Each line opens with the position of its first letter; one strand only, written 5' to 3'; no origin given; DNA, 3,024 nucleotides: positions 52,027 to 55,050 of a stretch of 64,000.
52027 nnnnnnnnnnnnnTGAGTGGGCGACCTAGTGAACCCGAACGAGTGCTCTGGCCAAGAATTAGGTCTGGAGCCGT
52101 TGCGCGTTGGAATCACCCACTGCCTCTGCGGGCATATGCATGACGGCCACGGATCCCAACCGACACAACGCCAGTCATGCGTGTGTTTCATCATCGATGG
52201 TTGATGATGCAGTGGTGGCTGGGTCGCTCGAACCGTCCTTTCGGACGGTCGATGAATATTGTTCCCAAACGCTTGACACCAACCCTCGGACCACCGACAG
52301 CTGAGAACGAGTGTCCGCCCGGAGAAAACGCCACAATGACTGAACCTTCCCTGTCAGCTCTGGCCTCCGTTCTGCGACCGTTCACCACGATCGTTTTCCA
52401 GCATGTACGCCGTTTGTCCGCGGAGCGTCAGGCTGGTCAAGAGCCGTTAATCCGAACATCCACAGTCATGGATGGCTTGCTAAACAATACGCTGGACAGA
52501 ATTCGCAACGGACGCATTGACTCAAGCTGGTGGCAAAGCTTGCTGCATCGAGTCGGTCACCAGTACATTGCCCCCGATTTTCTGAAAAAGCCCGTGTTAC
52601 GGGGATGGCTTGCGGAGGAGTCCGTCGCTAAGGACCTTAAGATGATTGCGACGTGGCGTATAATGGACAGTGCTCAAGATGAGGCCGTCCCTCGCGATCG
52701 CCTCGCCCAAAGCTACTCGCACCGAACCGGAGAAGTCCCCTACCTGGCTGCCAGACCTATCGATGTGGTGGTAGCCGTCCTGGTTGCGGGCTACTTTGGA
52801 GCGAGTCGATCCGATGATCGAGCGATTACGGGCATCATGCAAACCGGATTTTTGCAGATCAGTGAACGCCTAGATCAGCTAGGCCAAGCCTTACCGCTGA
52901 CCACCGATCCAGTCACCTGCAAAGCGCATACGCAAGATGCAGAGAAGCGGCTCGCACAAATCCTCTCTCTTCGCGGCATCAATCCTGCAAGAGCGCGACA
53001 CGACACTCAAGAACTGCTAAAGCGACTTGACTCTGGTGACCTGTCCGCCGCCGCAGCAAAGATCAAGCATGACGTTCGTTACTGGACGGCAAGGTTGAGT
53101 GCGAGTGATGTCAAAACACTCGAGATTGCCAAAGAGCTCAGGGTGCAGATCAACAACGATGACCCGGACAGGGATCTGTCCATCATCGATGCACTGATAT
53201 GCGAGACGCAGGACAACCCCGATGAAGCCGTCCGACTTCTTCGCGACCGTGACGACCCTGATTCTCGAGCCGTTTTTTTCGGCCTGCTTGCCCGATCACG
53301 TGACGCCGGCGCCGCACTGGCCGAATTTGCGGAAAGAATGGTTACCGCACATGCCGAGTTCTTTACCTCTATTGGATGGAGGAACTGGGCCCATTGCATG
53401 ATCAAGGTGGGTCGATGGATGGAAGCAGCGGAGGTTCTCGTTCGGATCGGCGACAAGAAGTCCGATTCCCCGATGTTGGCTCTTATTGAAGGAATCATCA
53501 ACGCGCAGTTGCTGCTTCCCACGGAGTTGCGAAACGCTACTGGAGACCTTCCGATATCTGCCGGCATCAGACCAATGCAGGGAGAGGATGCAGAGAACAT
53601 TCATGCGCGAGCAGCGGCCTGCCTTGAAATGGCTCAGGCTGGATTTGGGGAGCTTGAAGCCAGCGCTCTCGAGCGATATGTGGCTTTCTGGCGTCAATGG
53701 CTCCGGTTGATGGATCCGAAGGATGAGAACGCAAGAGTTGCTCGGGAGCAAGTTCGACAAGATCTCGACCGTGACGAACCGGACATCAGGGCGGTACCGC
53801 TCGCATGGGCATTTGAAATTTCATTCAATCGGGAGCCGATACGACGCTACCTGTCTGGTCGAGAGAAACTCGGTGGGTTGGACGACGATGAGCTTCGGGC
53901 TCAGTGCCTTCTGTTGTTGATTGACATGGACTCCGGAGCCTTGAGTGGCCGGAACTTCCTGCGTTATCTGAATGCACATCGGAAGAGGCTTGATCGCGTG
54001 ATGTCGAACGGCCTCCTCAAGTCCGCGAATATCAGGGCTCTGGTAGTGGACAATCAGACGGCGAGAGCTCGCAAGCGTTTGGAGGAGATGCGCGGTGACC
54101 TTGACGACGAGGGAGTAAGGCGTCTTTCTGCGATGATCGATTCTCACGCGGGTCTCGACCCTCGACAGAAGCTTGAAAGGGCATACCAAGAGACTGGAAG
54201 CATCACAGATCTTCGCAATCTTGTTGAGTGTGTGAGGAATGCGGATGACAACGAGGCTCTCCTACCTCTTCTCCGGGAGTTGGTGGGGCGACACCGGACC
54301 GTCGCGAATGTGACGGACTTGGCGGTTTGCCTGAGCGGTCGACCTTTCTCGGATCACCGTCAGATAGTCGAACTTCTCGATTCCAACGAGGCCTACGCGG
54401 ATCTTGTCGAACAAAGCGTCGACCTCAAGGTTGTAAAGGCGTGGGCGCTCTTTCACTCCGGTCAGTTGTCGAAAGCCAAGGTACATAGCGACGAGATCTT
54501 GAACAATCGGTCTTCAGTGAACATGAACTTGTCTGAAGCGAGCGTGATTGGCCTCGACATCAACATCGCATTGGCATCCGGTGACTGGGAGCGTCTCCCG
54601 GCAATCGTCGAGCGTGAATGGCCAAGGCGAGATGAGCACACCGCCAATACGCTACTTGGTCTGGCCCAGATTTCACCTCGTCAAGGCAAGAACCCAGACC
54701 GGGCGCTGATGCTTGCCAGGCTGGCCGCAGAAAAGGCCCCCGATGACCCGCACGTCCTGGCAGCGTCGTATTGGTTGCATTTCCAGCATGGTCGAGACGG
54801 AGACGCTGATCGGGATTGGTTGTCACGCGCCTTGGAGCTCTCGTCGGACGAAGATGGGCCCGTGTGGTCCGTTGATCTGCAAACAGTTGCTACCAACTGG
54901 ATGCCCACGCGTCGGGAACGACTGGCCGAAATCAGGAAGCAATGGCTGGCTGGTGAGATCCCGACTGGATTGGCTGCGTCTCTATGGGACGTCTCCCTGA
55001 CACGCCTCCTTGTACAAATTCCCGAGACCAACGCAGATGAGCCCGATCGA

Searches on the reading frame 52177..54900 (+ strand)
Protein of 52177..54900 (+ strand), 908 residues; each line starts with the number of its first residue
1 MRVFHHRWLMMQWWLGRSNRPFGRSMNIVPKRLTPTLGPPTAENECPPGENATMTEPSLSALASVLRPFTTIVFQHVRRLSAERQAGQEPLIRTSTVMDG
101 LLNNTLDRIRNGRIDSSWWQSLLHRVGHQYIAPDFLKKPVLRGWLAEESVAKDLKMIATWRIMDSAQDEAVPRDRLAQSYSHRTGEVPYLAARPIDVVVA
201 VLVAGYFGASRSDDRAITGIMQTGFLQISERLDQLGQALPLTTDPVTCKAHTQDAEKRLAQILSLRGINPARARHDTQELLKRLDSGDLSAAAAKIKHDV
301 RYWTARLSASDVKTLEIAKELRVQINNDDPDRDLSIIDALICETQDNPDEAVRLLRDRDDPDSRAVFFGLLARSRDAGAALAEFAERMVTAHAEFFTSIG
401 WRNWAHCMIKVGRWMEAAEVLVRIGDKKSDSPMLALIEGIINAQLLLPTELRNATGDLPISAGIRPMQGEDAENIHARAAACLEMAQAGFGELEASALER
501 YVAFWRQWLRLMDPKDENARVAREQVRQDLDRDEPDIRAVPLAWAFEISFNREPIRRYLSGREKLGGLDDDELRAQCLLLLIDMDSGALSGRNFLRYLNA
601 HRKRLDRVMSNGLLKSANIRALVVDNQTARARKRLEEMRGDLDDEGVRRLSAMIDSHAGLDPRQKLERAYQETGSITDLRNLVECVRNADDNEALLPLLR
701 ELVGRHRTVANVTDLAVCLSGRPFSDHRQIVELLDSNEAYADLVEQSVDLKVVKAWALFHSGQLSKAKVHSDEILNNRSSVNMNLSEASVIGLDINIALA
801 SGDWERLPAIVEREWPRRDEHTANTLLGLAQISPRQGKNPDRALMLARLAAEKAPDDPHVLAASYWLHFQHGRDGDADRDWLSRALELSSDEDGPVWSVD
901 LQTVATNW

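Call 10: search_protein_families(library=pfam, proteins=[window:52177-54900:+], max_evalue=10)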
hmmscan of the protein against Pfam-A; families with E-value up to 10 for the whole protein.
window:52177-54900:+ (908 aa): 3 families
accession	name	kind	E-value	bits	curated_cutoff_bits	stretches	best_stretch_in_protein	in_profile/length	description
PF13428.12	TPR_14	-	7.2e-05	23.5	23.5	1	339-370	8-41/44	Tetratricopeptide repeat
PF14559.12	TPR_19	-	0.00029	21.5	25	0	838-877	5-44/68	Tetratricopeptide repeat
PF23774.1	TPR_GEMI5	-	0.033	14.2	33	1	403-429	149-175/209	GEMI5 TPR domain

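Call 101: search_solved_structures(query=window:52336-54873:+, max_evalue=1)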
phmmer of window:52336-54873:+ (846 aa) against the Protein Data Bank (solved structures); distinct sequences matched with E-value up to 1: 2.
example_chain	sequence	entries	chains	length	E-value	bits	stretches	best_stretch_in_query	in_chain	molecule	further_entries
5k7b_A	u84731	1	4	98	0.14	13.3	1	398-463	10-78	Beclin-2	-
8gt9_A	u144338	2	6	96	0.17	13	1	399-479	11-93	Beclin-2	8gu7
